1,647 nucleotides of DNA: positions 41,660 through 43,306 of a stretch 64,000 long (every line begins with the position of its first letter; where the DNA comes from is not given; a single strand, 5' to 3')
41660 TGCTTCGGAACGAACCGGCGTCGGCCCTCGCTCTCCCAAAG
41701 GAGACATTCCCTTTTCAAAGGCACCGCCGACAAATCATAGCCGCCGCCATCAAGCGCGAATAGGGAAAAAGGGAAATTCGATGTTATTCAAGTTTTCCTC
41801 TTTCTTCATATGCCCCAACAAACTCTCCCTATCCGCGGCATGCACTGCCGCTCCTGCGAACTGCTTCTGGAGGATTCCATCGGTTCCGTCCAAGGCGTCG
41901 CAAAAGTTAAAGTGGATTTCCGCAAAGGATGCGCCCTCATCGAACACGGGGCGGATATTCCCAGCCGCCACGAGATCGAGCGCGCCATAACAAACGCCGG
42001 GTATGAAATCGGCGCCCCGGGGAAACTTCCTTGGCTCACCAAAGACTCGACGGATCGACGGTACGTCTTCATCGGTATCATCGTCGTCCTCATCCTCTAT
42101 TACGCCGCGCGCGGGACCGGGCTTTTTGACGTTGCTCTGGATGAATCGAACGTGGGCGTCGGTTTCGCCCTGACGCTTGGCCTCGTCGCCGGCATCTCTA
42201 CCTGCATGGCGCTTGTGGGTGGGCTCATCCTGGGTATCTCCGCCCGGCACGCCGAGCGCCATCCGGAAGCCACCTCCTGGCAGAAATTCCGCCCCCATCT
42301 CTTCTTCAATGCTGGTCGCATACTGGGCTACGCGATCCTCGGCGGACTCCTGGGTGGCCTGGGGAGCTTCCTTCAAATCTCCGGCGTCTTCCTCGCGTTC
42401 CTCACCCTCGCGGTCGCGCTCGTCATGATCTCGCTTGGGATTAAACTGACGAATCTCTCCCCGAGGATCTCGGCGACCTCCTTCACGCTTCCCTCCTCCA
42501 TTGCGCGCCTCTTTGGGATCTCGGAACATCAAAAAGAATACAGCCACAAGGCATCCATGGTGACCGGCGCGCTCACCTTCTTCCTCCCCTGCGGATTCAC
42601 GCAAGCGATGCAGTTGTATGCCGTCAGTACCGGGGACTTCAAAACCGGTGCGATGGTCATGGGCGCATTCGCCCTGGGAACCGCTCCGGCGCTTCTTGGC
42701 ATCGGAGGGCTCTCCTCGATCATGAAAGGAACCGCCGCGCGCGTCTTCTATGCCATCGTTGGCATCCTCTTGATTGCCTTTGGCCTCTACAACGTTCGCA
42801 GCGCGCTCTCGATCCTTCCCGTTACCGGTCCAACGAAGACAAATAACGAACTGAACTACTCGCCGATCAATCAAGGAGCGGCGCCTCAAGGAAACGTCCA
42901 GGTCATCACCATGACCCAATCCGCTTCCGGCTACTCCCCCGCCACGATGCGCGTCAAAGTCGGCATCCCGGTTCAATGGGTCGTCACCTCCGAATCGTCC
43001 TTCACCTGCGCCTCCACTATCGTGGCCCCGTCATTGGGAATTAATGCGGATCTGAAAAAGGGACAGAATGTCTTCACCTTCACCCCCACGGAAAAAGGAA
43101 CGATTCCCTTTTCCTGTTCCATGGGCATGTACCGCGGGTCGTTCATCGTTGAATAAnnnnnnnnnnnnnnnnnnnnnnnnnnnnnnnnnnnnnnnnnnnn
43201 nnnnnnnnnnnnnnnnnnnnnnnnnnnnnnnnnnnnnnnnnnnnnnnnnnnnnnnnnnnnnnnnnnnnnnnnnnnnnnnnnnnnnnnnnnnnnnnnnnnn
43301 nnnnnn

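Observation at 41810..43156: Unusual three-part fusion in the copper operon: HMA domain + CcdA/DsbD-like thiol transmembrane core + cupredoxin-like Cys/Met domain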

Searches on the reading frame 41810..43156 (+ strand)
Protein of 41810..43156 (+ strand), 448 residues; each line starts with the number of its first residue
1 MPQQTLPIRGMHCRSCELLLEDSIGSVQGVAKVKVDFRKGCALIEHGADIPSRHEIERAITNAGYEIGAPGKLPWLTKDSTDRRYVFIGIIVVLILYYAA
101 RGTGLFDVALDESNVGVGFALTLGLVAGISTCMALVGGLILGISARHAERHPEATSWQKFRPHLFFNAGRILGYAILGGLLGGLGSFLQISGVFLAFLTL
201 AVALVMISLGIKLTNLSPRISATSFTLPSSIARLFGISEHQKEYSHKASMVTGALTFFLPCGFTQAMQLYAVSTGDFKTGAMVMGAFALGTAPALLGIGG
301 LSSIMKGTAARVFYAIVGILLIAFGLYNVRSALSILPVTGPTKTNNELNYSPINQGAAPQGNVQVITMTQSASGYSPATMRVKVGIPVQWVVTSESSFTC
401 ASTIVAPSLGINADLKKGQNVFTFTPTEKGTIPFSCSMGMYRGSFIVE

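Call 3: search_protein_families(library=pfam, proteins=[window:41810-43156:+], max_evalue=0.01)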
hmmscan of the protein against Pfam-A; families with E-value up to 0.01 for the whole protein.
window:41810-43156:+ (448 aa): 3 families
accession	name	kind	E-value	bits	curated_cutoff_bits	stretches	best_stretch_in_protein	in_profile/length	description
PF13386.12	DsbD_2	-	7e-32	111.4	24.9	1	120-327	2-199/199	Cytochrome C biogenesis protein transmembrane region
PF00403.32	HMA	-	1.5e-09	38.5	24.8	1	5-66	1-62/62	Heavy-metal-associated domain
PF13473.12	Cupredoxin_1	-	2.3e-09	37.6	27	1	359-447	16-104/104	Cupredoxin-like domain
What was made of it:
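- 41822..42007 (+): Cytoplasmic HMA domain (res 5-66) with C13-x-x-C16 (codons 41846..41857). Pfam HMA, 38.5 bits against a cutoff of 24.8 (call 3).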

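Call 4: search_protein_families(library=ncbifam, proteins=[window:41810-43156:+], max_evalue=0.01)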
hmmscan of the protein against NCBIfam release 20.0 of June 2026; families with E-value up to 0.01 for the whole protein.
window:41810-43156:+ (448 aa): 13 families
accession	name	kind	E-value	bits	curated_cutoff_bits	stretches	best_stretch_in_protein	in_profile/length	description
TIGR00003.1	TIGR00003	subfamily_domain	7.3e-12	45.3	62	1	3-67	1-65/66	copper ion binding protein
NF033794.2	chaper_CopZ_Eh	exception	1.8e-10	40.8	95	1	4-66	2-64/68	copper chaperone CopZ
NF033795.1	chaper_CopZ_Bs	exception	3.8e-10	39.8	91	1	3-67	1-65/66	copper chaperone CopZ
NF033556.1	MerTP_fusion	equivalog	7.7e-10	38.7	180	1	4-67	122-185/186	mercuric transport protein MerTP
NF047957.1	CopZ_AFE_1862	equivalog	3.9e-09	36.8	85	1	5-66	2-60/62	CopZ family metallochaperone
NF033781.1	chaper_CopP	exception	2.6e-06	27.5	112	1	4-67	2-64/65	copper-binding metallochaperone CopP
TIGR02052.1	MerP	equivalog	5e-06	26.9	92.55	1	5-65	26-86/92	mercury resistance system periplasmic binding protein MerP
NF008262.1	PRK11033.1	equivalog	8.1e-06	24.6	1005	1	6-100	45-136/731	zinc/cadmium/mercury/lead-transporting ATPase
NF010311.1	PRK13748.1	subfamily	9e-06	24.8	600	1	5-67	2-63/560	mercury(II) reductase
NF041115.1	UxxU_metal_bind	equivalog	1.6e-05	24.9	95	1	5-64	7-66/74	metal-binding (seleno)protein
NF033775.1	P_type_ZntA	exception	2e-05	23.1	1240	1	8-71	54-115/732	Zn(II)/Cd(II)/Pb(II) translocating P-type ATPase ZntA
NF045683.1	MerT_CopZ_Se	exception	2.8e-05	23.7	375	1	5-66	165-226/235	MerT/CopZ fusion-like heavy metal transport selenoprotein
NF007952.0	PRK10671.1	equivalog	0.0029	15.8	1316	1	5-66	106-164/838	copper-exporting P-type ATPase CopA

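Call 5: find_homologous_proteins(query=window:41810-43156:+, max_evalue=0.00001)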
Query window:41810-43156:+ (448 aa): 5993 proteins with E <= 0.00001 among 8000 candidates; the best 120 are listed.
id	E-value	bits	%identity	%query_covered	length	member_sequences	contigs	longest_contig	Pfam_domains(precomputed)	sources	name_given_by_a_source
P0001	1.1e-284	962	100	98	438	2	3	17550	PF00403.33,PF13473.13,PF13386.13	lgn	-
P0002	6.4e-226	768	76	100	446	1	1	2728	PF00403.33,PF13473.13,PF13386.13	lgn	-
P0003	1.2e-225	767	76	100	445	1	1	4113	PF00403.33,PF13473.13,PF13386.13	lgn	-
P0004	1.1e-224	764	76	100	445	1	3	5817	PF00403.33,PF13473.13,PF13386.13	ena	-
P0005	1.1e-224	764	75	100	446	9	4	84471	PF00403.33,PF13473.13,PF13386.13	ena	-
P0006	1.6e-224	764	75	100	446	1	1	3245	PF00403.33,PF13473.13,PF13386.13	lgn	-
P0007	2.8e-224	763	75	100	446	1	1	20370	PF00403.33,PF13473.13,PF13386.13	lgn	-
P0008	2.0e-223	760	76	100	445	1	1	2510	PF00403.33,PF13473.13,PF13386.13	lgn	-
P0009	6.3e-223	758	75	100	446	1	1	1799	PF00403.33,PF13473.13,PF13386.13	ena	-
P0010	8.0e-223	758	76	100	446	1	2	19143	PF00403.33,PF13473.13,PF13386.13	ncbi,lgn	-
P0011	1.3e-222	757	73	100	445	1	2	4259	PF00403.33,PF13473.13,PF13386.13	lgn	-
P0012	1.5e-222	757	74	100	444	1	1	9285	PF00403.33,PF13473.13,PF13386.13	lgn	-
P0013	2.3e-222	756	75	100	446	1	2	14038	PF00403.33,PF13473.13,PF13386.13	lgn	-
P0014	3.1e-222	756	75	100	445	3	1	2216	PF00403.33,PF13473.13,PF13386.13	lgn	-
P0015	8.3e-222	755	75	100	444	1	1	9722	PF00403.33,PF13473.13,PF13386.13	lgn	-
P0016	9.1e-221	751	74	100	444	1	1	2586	PF00403.33,PF13473.13,PF13386.13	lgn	-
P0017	1.6e-220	750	74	100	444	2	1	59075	PF00403.33,PF13473.13,PF13386.13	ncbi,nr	ncbi:sulfite exporter TauE/SafE family protein [Candidatus Uhrbacteria bacterium]|nr:sulfite exporte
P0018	5.9e-220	748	74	100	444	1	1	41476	PF00403.33,PF13473.13,PF13386.13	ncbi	-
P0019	1.9e-219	747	73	100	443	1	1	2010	PF00403.33,PF13473.13,PF13386.13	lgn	-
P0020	9.0e-219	745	74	100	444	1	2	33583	PF00403.33,PF13473.13,PF13386.13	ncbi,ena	-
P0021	1.0e-218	744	74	100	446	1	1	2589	PF00403.33,PF13473.13,PF13386.13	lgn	-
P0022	3.5e-218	743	74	100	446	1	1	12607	PF00403.33,PF13473.13,PF13386.13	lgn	-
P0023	4.5e-218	742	73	100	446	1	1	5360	PF00403.33,PF13473.13,PF13386.13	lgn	-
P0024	7.9e-218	741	76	98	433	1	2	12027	PF00403.33,PF13473.13,PF13386.13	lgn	-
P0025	9.8e-218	741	74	100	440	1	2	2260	PF00403.33,PF13473.13,PF13386.13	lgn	-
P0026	6.4e-217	738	73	100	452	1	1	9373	PF00403.33,PF13473.13,PF13386.13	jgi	jgi:sulfite exporter TauE/SafE/copper chaperone CopZ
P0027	1.3e-216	737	73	100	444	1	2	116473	PF00403.33,PF13473.13,PF13386.13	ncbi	-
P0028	3.0e-216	736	75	100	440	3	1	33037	PF00403.33,PF13473.13,PF13386.13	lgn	-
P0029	1.2e-215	734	72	100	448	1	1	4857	PF00403.33,PF13473.13,PF13386.13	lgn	-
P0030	2.1e-215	733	73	100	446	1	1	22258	PF00403.33,PF13473.13,PF13386.13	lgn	-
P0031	8.8e-215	731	71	100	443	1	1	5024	PF00403.33,PF13473.13,PF13386.13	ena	-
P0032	1.1e-214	731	73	98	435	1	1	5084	PF00403.33,PF13473.13,PF13386.13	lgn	-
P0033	2.2e-214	730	71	100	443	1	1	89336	PF00403.33,PF13473.13,PF13386.13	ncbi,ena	-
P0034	2.3e-214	730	73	100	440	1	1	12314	PF00403.33,PF13473.13,PF13386.13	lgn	-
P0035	2.7e-214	730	73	100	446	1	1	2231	PF00403.33,PF13473.13,PF13386.13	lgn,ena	-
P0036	7.2e-214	728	72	100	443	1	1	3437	PF00403.33,PF13473.13,PF13386.13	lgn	-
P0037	1.2e-213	728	71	100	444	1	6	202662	PF00403.33,PF13473.13,PF13386.13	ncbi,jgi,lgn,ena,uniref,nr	ncbi:MAG: Heavy metal transport/detoxification protein [Candidatus Uhrbacteria bacterium GW2011_GWA2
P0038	1.6e-213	727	73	100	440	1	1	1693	PF00403.33,PF13473.13,PF13386.13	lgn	-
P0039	2.8e-213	726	72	100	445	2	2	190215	PF00403.33,PF13473.13,PF13386.13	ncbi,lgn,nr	ncbi:sulfite exporter TauE/SafE family protein [Candidatus Uhrbacteria bacterium]|nr:sulfite exporte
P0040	3.0e-213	726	71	100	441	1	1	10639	PF19803.5,PF00403.33,PF13473.13,PF13386.13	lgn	-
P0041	4.4e-213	726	72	100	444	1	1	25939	PF00403.33,PF13473.13,PF13386.13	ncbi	-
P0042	7.1e-213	725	72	100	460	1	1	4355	PF00403.33,PF13473.13,PF13386.13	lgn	-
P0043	8.5e-213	725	71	100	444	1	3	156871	PF00403.33,PF13473.13,PF13386.13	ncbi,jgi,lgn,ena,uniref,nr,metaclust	ncbi:MAG: Heavy metal transport/detoxification protein [Candidatus Uhrbacteria bacterium GW2011_GWF2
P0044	1.3e-212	724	74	98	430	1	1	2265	PF00403.33,PF13473.13,PF13386.13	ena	-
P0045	2.6e-212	723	70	100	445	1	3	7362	PF00403.33,PF13473.13,PF13386.13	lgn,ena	-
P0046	5.0e-211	719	71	100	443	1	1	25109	PF00403.33,PF13473.13,PF13386.13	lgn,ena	-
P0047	1.4e-210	718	71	98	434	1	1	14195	PF00403.33,PF13473.13,PF13386.13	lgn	-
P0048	2.8e-210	717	73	98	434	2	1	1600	PF00403.33,PF13473.13,PF13386.13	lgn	-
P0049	2.9e-210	717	71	100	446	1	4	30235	PF00403.33,PF13473.13,PF13386.13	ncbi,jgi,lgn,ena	-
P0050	6.3e-210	715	70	100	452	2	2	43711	PF00403.33,PF13473.13,PF13386.13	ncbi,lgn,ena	-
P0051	6.8e-210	715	71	98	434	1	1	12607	PF00403.33,PF13473.13,PF13386.13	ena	-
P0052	1.0e-209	715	71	98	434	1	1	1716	PF00403.33,PF13473.13,PF13386.13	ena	-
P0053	1.0e-209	715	70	100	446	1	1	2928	PF00403.33,PF13473.13,PF13386.13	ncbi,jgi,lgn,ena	-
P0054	1.5e-209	714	70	100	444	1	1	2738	PF00403.33,PF13473.13,PF13386.13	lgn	-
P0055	3.9e-209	713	71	100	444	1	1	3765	PF00403.33,PF13473.13,PF13386.13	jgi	jgi:sulfite exporter TauE/SafE/copper chaperone CopZ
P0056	1.7e-208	711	71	98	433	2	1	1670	PF00403.33,PF13473.13,PF13386.13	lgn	-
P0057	4.0e-206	703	70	100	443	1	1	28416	PF00403.33,PF13473.13,PF13386.13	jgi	jgi:sulfite exporter TauE/SafE/copper chaperone CopZ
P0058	1.3e-205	701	74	96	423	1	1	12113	PF13473.13,PF13386.13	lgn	-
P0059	3.2e-205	700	69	100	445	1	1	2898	PF00403.33,PF13473.13,PF13386.13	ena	-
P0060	1.8e-204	697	74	96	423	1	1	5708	PF13473.13,PF13386.13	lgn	-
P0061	4.4e-204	696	70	100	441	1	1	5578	PF00403.33,PF13473.13,PF13386.13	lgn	-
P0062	5.2e-204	696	71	98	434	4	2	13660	PF00403.33,PF13473.13,PF13386.13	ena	-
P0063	2.2e-203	694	71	100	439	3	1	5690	PF00403.33,PF13473.13,PF13386.13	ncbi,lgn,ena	-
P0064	3.5e-191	654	62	100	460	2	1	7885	PF00403.33,PF13473.13,PF13386.13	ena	-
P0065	1.7e-190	651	65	100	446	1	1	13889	PF00403.33,PF13473.13,PF13386.13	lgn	-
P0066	1.2e-182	626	61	100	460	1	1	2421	PF00403.33,PF13473.13,PF13386.13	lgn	-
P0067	1.3e-175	602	59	100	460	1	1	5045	PF00403.33,PF13473.13,PF13386.13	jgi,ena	-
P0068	1.3e-175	602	61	98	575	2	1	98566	PF00403.33,PF13473.13,PF13386.13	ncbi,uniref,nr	ncbi:hypothetical protein A3E39_01420 [Candidatus Uhrbacteria bacterium RIFCSPHIGHO2_12_FULL_60_25]|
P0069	1.2e-168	579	61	98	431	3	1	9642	PF00403.33,PF13473.13,PF13386.13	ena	-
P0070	1.7e-168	579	59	100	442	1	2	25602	PF00403.33,PF13473.13,PF13386.13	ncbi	-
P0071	2.0e-168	579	56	100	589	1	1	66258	PF00403.33,PF13473.13,PF13386.13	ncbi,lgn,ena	-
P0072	1.6e-167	576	54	100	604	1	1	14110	PF00403.33,PF13473.13,PF13386.13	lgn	-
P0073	4.0e-167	574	56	100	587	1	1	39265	PF00403.33,PF13473.13,PF13386.13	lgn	-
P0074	8.7e-166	570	73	79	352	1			PF00403.33,PF13386.13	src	-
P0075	8.9e-166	570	60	98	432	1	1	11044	PF00403.33,PF13473.13,PF13386.13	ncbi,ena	-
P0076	1.7e-165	569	55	100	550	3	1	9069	PF00403.33,PF13473.13,PF13386.13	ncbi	-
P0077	8.6e-165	567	55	100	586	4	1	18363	PF00403.33,PF13473.13,PF13386.13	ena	-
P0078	2.0e-164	566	58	100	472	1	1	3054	PF00403.33,PF13473.13,PF13386.13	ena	-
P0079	4.0e-164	565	54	98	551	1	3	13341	PF00403.33,PF13473.13,PF13386.13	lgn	-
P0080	8.8e-164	563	56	100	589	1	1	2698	PF00403.33,PF13473.13,PF13386.13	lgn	-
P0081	1.6e-163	563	55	98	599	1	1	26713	PF00403.33,PF13473.13,PF13386.13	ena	-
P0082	3.9e-163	561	56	99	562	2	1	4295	PF00403.33,PF13473.13,PF13386.13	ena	-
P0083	4.0e-163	561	56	98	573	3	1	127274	PF00403.33,PF13473.13,PF13386.13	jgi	-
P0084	4.2e-163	561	53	100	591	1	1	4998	PF00403.33,PF13473.13,PF13386.13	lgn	-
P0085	2.8e-162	558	54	100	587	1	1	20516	PF00403.33,PF13473.13,PF13386.13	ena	-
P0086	6.2e-162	557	57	98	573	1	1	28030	PF00403.33,PF13473.13,PF13386.13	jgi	jgi:sulfite exporter TauE/SafE/copper chaperone CopZ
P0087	6.4e-162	557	55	100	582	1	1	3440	PF00403.33,PF13473.13,PF13386.13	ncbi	-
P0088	1.9e-161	556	54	100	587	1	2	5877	PF00403.33,PF13473.13,PF13386.13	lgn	-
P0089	3.1e-161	555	53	100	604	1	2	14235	PF00403.33,PF13473.13,PF13386.13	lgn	-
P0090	3.6e-161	555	53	100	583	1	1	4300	PF00403.33,PF13473.13,PF13386.13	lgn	-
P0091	4.3e-161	555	56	99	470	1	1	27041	PF00403.33,PF13473.13,PF13386.13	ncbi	ncbi:MAG: sulfite exporter TauE/SafE family protein [bacterium]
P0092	5.8e-161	554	55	98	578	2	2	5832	PF00403.33,PF13473.13,PF13386.13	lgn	-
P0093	3.5e-160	552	53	100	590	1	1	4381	PF00403.33,PF13473.13,PF13386.13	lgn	-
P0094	1.2e-159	550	54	100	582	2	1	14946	PF19803.5,PF00403.33,PF13473.13,PF13386.13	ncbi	-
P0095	2.1e-159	549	51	100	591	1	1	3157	PF00403.33,PF13473.13,PF13386.13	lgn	-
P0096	3.0e-159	548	57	100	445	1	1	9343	PF00403.33,PF13473.13,PF13386.13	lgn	-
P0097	4.7e-159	548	53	100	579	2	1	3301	PF00403.33,PF13473.13,PF13386.13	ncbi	-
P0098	6.8e-159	547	54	100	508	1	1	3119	PF00403.33,PF13473.13,PF13386.13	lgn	-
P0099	1.0e-158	547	53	100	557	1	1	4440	PF00403.33,PF13473.13,PF13386.13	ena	-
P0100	5.2e-157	541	54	100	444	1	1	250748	PF00403.33,PF13473.13,PF13386.13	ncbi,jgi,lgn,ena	ncbi:MAG: sulfite exporter TauE/SafE family protein [Candidatus Uhrbacteria bacterium]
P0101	6.1e-157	541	56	98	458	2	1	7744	PF00403.33,PF13473.13,PF13386.13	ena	-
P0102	3.8e-156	538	55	98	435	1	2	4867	PF00403.33,PF13473.13,PF13386.13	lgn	-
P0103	4.5e-156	538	53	100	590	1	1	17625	PF00403.33,PF13473.13,PF13386.13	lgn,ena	-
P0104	8.9e-156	537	54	100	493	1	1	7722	PF00403.33,PF13473.13,PF13386.13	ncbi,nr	ncbi:MAG TPA: sulfite exporter TauE/SafE family protein [Patescibacteria group bacterium]|nr:sulfite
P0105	9.3e-156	537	52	100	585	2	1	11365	PF00403.33,PF13473.13,PF13386.13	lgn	-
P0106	1.5e-155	536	53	100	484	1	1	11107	PF00403.33,PF13473.13,PF13386.13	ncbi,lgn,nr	ncbi:MAG: sulfite exporter TauE/SafE family protein [bacterium]|nr:sulfite exporter TauE/SafE family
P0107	5.8e-154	531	53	100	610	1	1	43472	PF00403.33,PF13473.13,PF13386.13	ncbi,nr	ncbi:MAG: sulfite exporter TauE/SafE family protein [Candidatus Kerfeldbacteria bacterium]|nr:sulfit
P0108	1.9e-153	529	52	100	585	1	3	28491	PF00403.33,PF13473.13,PF13386.13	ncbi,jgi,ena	-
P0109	3.0e-153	529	51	100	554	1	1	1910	PF00403.33,PF13473.13,PF13386.13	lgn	-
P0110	7.0e-153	528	52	100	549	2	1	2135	PF00403.33,PF13473.13,PF13386.13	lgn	-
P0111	8.0e-153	527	51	100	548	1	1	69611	PF00403.33,PF13473.13,PF13386.13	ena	-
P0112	1.2e-152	527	51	100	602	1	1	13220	PF00403.33,PF13473.13,PF13386.13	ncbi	-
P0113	1.6e-152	526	55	96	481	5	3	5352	PF13473.13,PF13386.13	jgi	jgi:sulfite exporter TauE/SafE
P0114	9.4e-152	524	52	100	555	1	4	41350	PF00403.33,PF13473.13,PF13386.13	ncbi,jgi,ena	-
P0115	1.8e-151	523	53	100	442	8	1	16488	PF00403.33,PF13473.13,PF13386.13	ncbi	ncbi:MAG: sulfite exporter TauE/SafE family protein, partial [Patescibacteria group bacterium]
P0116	2.0e-151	523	51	100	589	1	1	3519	PF00403.33,PF13473.13,PF13386.13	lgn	-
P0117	2.3e-151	523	52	99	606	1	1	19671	PF00403.33,PF13473.13,PF13386.13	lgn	-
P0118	2.7e-151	522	52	100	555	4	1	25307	PF00403.33,PF13473.13,PF13386.13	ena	-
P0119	3.6e-151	522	51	100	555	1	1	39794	PF00403.33,PF13473.13,PF13386.13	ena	-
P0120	4.0e-151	522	51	100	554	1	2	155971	PF00403.33,PF13473.13,PF13386.13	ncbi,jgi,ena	ncbi:MAG: sulfite exporter TauE/SafE family protein [Candidatus Magasanikbacteria bacterium]|jgi:sul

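Call 32: search_dna_similar(query=window:41810-43156:+, collection=plasmids, mode=protein, max_evalue=1e-8, max_rows=30)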
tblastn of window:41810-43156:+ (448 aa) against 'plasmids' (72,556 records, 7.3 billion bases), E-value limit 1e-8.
Records with a match: 9; places in all: 9; records where one place covers at least 80% of the query: 1.
Best place of each record, by identity: <60% 9.
By first word of the organism name: Candidatus 4; Stenotrophomonas 2; Acetoanaerobium 1; Deinococcus 1; Tsukamurella 1.
By predicted mobility (MOB-suite, as given by PLSDB): non-mobilizable 9.
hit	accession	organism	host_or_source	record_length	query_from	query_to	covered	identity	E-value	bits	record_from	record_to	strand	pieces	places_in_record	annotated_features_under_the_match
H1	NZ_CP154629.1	Acetoanaerobium noterae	cell culture,Sludge of a digestion ...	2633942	3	447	99%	27.9%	5e-43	169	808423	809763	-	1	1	none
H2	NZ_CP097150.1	Deinococcus sp. QL22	-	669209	124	441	71%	32.0%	2e-24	114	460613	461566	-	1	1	sulfite exporter TauE/SafE family protein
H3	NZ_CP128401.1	Candidatus Chlorohelix allophototropha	Single colony of Candidatus Chlorohelix ...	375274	124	447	72%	27.6%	3e-15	86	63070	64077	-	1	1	sulfite exporter TauE/SafE family protein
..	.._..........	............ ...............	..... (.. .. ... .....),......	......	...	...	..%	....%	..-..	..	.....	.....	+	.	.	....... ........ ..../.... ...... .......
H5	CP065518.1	Stenotrophomonas rhizophila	Kandelia candel (mangrove),cell culture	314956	306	448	32%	31.7%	3e-11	73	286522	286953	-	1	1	none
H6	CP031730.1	Stenotrophomonas rhizophila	Nusuttodinium aeruginosum,whole organism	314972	306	448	32%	31.7%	3e-11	73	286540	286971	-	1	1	hypothetical protein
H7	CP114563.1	Candidatus Manganitrophus sp.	activated carbon metagenome,metagenomic ...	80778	355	448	21%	36.8%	3e-9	67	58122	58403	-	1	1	none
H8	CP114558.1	Candidatus Manganitrophus sp.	activated carbon metagenome,metagenomic ...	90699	355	448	21%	36.8%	4e-9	67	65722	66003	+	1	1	heavy metal translocating P-type ATPase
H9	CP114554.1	Candidatus Manganitrophus sp.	activated carbon metagenome,metagenomic ...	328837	355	448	21%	36.8%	4e-9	67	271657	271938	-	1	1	none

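Call 33: get_annotated_region(hit=H1, flank=5000)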
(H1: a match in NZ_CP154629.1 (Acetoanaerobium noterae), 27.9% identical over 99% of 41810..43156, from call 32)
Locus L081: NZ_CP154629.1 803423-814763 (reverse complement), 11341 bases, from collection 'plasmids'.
description: Acetoanaerobium noterae strain DSL2 plasmid pTPELB2, complete sequence
organism: Acetoanaerobium noterae (NCBI taxid 745369)
taxonomy: Bacteria; Bacillota; Clostridia; Peptostreptococcales; Filifactoraceae; Acetoanaerobium; Acetoanaerobium noterae
host: -; source: cell culture,Sludge of a digestion tower of a wastewater treatment plant; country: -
typing (MOB-suite, as given by PLSDB): non-mobilizable
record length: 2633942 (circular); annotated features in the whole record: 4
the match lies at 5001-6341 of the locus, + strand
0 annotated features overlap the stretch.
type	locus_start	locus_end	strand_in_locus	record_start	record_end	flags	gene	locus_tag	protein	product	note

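Call 34: get_annotated_region(hit=H2, flank=5000)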
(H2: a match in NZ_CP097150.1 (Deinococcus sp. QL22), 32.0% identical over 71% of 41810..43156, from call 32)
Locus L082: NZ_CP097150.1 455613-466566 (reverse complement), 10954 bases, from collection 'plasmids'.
description: Deinococcus sp. QL22 plasmid unnamed5, complete sequence
organism: Deinococcus sp. QL22 (NCBI taxid 2939437)
taxonomy: Bacteria; Deinococcota; Deinococci; Deinococcales; Deinococcaceae; Deinococcus; Deinococcus sp. QL22
host: -; source: -; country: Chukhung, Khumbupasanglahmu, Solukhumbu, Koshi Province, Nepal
typing (MOB-suite, as given by PLSDB): non-mobilizable
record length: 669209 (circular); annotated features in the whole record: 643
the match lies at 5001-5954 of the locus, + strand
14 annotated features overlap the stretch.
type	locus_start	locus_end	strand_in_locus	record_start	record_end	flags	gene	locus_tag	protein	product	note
CDS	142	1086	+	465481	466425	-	-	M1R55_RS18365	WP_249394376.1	aldo/keto reductase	-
CDS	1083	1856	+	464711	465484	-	-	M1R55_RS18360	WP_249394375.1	SDR family oxidoreductase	-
CDS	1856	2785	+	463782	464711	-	-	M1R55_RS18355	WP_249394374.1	NAD(P)-dependent oxidoreductase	-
CDS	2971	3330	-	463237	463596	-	-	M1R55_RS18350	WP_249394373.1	hypothetical protein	-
CDS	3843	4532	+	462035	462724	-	-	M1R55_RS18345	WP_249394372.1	DUF4396 domain-containing protein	-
CDS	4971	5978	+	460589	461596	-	-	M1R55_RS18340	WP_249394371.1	sulfite exporter TauE/SafE family protein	-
CDS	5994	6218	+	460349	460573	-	-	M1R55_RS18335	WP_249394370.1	heavy-metal-associated domain-containing protein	-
CDS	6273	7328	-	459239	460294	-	-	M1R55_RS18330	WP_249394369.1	HAMP domain-containing sensor histidine kinase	GO:0007165 - signal transduction [Evidence IEA]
CDS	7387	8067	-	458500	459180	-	-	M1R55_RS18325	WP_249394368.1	response regulator transcription factor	GO:0000160 - phosphorelay signal transduction system [Evidence IEA]; GO:0006355 - regulation of DNA-templated ...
CDS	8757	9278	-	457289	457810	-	merB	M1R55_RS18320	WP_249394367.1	organomercurial lyase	GO:0046413 - organomercury catabolic process [Evidence IEA]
CDS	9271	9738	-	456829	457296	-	-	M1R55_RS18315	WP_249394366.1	(2Fe-2S)-binding protein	-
CDS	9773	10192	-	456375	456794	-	-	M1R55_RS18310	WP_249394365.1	MerR family transcriptional regulator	-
CDS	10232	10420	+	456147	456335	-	-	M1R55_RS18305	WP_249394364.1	hypothetical protein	-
CDS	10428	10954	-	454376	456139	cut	-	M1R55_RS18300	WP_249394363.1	WD40 repeat domain-containing protein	-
